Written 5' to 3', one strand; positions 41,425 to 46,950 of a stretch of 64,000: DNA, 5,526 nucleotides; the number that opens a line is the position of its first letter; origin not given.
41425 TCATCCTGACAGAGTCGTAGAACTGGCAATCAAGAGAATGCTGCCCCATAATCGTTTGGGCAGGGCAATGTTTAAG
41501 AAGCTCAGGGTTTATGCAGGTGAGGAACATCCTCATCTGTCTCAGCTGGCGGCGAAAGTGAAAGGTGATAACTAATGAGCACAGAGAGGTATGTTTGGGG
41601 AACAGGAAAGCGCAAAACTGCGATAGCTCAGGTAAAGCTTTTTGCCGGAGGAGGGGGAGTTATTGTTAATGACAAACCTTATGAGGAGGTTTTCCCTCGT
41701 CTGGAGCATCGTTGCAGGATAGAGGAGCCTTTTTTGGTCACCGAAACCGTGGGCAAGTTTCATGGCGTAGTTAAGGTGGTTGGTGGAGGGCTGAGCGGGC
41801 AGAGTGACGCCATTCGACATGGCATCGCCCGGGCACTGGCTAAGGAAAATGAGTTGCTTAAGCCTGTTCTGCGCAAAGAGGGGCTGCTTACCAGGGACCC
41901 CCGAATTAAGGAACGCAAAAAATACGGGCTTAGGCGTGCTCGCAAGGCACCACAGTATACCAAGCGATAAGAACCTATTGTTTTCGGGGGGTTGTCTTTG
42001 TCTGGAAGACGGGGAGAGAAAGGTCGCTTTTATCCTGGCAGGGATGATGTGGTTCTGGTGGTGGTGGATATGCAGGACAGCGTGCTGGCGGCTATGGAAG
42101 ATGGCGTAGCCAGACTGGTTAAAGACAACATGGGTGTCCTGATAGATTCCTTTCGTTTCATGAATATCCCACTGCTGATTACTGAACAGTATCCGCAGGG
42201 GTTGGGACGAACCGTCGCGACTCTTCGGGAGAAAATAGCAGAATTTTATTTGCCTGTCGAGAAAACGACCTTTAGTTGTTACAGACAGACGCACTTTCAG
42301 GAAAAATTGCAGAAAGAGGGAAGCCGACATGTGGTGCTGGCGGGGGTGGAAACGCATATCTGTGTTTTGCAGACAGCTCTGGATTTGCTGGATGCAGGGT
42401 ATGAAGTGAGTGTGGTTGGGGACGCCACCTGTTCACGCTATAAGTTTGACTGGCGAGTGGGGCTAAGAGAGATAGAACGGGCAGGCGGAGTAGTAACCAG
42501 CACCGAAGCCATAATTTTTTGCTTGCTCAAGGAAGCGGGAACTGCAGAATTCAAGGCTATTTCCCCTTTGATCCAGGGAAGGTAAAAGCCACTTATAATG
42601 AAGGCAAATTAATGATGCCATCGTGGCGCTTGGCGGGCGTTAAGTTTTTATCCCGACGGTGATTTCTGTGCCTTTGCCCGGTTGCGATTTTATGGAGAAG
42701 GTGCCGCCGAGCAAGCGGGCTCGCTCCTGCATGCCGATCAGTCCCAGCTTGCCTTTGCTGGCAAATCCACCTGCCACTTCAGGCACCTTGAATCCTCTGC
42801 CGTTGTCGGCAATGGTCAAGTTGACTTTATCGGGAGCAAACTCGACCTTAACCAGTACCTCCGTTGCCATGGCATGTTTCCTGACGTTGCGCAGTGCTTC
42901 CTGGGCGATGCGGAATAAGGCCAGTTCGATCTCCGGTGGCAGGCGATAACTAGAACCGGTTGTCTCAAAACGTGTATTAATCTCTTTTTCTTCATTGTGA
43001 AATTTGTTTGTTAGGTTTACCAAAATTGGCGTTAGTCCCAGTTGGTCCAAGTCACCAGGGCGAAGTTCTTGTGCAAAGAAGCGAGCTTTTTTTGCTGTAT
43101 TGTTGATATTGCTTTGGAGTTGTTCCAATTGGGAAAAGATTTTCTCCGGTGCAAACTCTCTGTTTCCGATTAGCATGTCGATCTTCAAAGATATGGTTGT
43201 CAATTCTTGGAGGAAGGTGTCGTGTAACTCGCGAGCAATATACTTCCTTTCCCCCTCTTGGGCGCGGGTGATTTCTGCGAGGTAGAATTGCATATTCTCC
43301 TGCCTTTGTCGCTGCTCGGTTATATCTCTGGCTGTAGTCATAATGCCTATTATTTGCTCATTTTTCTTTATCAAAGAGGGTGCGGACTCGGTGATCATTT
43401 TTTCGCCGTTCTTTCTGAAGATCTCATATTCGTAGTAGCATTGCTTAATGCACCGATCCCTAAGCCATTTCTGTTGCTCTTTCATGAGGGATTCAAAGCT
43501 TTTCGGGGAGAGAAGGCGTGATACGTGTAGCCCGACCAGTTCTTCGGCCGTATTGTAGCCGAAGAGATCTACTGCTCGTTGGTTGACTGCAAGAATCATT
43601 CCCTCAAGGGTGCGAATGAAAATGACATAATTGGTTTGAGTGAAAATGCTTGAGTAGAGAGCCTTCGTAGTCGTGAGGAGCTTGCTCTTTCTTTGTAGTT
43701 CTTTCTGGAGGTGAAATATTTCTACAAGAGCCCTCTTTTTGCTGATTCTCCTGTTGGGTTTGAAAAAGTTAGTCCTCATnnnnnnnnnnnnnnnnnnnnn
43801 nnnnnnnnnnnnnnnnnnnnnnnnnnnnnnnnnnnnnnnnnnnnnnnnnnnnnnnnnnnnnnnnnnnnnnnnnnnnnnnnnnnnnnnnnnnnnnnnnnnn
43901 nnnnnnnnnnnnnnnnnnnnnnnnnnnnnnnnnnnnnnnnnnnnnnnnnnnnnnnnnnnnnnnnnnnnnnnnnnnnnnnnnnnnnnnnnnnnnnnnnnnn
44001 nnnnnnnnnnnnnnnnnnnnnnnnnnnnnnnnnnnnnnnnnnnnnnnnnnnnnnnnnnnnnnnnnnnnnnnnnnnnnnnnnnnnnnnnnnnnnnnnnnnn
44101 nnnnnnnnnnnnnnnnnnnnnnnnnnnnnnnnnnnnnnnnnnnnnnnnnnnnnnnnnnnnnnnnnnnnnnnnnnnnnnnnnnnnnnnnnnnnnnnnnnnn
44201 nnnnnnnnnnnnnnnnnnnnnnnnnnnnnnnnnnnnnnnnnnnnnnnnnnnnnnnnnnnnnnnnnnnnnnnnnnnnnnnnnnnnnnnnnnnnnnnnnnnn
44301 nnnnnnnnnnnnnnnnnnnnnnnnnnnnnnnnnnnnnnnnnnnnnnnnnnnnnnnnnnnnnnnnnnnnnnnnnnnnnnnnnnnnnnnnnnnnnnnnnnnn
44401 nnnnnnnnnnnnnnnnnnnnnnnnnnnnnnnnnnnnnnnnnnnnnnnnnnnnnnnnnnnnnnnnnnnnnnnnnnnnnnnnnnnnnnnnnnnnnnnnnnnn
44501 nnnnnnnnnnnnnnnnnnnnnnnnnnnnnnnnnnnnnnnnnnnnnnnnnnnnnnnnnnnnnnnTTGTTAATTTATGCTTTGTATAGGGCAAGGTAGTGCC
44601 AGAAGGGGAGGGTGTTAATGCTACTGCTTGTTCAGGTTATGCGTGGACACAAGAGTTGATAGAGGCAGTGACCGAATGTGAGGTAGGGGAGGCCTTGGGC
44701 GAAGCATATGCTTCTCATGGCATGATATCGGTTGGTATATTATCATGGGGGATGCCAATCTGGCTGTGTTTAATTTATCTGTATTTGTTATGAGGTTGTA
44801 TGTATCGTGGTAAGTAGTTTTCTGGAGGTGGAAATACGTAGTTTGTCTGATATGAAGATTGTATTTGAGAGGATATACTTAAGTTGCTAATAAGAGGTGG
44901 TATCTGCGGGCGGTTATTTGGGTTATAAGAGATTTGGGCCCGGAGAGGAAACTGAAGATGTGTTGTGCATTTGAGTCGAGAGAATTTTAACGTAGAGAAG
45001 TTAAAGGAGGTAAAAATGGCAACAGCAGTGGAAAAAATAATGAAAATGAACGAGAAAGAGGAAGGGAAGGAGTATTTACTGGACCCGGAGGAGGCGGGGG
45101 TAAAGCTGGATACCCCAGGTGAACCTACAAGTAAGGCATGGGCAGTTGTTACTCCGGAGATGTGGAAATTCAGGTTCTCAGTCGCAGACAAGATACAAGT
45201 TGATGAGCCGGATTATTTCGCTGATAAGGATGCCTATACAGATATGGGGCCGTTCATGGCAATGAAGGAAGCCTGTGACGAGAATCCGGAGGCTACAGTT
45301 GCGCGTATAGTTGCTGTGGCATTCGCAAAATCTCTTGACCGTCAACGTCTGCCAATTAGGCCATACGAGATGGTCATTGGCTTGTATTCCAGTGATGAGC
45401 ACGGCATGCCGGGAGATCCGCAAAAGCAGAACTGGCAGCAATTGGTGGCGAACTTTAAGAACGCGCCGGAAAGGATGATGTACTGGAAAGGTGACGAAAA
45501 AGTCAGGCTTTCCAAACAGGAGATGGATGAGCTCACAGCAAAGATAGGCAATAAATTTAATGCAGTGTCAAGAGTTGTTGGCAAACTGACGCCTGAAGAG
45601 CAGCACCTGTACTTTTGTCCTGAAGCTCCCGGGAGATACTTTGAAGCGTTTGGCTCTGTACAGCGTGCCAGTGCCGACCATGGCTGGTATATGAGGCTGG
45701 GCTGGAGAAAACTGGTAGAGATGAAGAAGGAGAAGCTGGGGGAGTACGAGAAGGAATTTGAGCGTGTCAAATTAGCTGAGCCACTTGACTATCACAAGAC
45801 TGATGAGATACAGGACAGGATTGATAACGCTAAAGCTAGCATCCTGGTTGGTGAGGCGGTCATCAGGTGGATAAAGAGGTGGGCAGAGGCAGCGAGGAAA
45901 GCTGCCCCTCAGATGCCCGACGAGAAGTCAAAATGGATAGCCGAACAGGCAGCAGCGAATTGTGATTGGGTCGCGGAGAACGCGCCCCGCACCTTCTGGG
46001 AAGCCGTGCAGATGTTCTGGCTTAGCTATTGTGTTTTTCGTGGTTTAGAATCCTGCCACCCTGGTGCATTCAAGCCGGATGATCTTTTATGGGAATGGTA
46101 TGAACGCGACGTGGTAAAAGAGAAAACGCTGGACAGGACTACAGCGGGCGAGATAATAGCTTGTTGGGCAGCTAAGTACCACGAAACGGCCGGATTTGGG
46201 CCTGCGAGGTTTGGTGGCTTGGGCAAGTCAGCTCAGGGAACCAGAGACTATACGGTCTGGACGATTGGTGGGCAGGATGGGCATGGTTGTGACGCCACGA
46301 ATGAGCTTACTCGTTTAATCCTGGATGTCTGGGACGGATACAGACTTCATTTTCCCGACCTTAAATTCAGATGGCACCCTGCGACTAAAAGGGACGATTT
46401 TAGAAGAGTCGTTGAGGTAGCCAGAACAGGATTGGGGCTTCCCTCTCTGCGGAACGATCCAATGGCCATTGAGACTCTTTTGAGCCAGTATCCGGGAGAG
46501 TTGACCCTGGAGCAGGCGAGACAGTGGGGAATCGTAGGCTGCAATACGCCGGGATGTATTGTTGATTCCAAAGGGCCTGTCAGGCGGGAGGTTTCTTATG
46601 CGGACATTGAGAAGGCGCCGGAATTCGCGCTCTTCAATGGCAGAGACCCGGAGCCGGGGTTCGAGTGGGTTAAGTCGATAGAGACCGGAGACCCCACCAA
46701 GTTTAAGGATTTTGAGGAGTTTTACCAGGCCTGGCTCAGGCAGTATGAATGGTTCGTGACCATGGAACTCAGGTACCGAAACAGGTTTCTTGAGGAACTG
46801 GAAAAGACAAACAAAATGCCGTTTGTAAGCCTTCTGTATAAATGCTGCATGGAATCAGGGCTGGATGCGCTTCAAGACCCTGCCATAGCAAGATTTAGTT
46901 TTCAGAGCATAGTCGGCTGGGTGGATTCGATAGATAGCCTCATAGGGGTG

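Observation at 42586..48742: Accessory insertion: two-component system, glycyl-radical enzyme and activase between the r-protein cluster and the pgi operon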

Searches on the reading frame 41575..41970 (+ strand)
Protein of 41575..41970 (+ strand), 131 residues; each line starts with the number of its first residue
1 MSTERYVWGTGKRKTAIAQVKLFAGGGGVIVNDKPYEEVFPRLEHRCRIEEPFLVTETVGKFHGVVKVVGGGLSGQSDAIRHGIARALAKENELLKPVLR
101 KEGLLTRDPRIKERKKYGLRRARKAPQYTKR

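Call 3: search_protein_families(library=pfam, proteins=[window:41575-41970:+])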
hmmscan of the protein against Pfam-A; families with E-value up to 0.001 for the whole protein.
window:41575-41970:+ (131 aa): 1 family
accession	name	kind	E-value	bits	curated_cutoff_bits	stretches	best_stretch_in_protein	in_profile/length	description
PF00380.25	Ribosomal_S9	-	7.4e-42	143.1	22.5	1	11-131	1-121/121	Ribosomal protein S9/S16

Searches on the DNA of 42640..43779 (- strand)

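Call 61: search_rna_families(source=L176, start=11100, end=12242, threshold=gathering)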
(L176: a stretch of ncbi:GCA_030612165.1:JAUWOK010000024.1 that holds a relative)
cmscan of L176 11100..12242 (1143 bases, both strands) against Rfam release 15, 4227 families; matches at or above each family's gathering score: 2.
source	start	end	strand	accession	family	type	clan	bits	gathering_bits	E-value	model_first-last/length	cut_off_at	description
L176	11506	12242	-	RF02541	LSU_rRNA_bacteria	Gene; rRNA;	CL00112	776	50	3.7e-254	2181-2925/2925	5'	Bacterial large subunit ribosomal RNA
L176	11404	11475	-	RF00005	tRNA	Gene; tRNA;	CL00001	63.5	29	3.4e-13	1-71/71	no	tRNA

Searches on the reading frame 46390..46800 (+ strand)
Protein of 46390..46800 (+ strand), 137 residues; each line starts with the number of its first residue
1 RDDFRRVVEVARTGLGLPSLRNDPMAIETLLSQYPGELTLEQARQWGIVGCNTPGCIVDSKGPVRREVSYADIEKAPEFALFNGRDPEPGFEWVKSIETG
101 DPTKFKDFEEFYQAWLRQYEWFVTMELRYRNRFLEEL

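Call 52: search_solved_structures(query=window:46390-46800:+, max_evalue=0.001, show_alignments=5)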
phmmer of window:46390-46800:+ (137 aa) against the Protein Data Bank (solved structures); distinct sequences matched with E-value up to 0.001: 12.
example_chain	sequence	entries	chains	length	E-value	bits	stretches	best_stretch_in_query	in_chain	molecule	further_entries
9o8u_A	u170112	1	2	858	4.1e-14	56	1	4-130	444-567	1-methyl alkyl succinate synthase subunit MasD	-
6vxc_A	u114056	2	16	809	9e-11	45.1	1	4-128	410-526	Trans-4-hydroxy-L-proline dehydratase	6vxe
7vua_A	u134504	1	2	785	1.7e-10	44.3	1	2-134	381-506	HplG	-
5i2a_A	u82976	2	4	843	5e-09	39.5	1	6-124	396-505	Diol-dehydratase | Diol dehydratase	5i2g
1r8w_A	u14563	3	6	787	1.6e-08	37.8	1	5-124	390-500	glycerol dehydratase | B12-independent glycerol dehydratase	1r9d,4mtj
9rco_A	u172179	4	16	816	3.2e-07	33.6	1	5-124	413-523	Glycyl radical protein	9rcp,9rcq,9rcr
7kq3_A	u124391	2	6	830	8.9e-07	32.2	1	7-121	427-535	Isethionate sulfite-lyase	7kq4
8id1_A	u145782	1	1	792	1.3e-06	31.6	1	5-122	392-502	Formate C-acetyltransferase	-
5ymr_B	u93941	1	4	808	2.5e-06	30.7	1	6-124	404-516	Formate acetyltransferase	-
6lon_B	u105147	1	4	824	8.8e-06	29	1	10-119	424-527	PFL2/glycerol dehydratase family glycyl radical enzyme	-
8iof_A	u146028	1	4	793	1e-05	28.8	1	4-125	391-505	Benzylsuccinate synthase alpha subunit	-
4pkc_A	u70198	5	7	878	1.6e-05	28.1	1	4-127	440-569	TutD | benzylsuccinate synthase alpha chain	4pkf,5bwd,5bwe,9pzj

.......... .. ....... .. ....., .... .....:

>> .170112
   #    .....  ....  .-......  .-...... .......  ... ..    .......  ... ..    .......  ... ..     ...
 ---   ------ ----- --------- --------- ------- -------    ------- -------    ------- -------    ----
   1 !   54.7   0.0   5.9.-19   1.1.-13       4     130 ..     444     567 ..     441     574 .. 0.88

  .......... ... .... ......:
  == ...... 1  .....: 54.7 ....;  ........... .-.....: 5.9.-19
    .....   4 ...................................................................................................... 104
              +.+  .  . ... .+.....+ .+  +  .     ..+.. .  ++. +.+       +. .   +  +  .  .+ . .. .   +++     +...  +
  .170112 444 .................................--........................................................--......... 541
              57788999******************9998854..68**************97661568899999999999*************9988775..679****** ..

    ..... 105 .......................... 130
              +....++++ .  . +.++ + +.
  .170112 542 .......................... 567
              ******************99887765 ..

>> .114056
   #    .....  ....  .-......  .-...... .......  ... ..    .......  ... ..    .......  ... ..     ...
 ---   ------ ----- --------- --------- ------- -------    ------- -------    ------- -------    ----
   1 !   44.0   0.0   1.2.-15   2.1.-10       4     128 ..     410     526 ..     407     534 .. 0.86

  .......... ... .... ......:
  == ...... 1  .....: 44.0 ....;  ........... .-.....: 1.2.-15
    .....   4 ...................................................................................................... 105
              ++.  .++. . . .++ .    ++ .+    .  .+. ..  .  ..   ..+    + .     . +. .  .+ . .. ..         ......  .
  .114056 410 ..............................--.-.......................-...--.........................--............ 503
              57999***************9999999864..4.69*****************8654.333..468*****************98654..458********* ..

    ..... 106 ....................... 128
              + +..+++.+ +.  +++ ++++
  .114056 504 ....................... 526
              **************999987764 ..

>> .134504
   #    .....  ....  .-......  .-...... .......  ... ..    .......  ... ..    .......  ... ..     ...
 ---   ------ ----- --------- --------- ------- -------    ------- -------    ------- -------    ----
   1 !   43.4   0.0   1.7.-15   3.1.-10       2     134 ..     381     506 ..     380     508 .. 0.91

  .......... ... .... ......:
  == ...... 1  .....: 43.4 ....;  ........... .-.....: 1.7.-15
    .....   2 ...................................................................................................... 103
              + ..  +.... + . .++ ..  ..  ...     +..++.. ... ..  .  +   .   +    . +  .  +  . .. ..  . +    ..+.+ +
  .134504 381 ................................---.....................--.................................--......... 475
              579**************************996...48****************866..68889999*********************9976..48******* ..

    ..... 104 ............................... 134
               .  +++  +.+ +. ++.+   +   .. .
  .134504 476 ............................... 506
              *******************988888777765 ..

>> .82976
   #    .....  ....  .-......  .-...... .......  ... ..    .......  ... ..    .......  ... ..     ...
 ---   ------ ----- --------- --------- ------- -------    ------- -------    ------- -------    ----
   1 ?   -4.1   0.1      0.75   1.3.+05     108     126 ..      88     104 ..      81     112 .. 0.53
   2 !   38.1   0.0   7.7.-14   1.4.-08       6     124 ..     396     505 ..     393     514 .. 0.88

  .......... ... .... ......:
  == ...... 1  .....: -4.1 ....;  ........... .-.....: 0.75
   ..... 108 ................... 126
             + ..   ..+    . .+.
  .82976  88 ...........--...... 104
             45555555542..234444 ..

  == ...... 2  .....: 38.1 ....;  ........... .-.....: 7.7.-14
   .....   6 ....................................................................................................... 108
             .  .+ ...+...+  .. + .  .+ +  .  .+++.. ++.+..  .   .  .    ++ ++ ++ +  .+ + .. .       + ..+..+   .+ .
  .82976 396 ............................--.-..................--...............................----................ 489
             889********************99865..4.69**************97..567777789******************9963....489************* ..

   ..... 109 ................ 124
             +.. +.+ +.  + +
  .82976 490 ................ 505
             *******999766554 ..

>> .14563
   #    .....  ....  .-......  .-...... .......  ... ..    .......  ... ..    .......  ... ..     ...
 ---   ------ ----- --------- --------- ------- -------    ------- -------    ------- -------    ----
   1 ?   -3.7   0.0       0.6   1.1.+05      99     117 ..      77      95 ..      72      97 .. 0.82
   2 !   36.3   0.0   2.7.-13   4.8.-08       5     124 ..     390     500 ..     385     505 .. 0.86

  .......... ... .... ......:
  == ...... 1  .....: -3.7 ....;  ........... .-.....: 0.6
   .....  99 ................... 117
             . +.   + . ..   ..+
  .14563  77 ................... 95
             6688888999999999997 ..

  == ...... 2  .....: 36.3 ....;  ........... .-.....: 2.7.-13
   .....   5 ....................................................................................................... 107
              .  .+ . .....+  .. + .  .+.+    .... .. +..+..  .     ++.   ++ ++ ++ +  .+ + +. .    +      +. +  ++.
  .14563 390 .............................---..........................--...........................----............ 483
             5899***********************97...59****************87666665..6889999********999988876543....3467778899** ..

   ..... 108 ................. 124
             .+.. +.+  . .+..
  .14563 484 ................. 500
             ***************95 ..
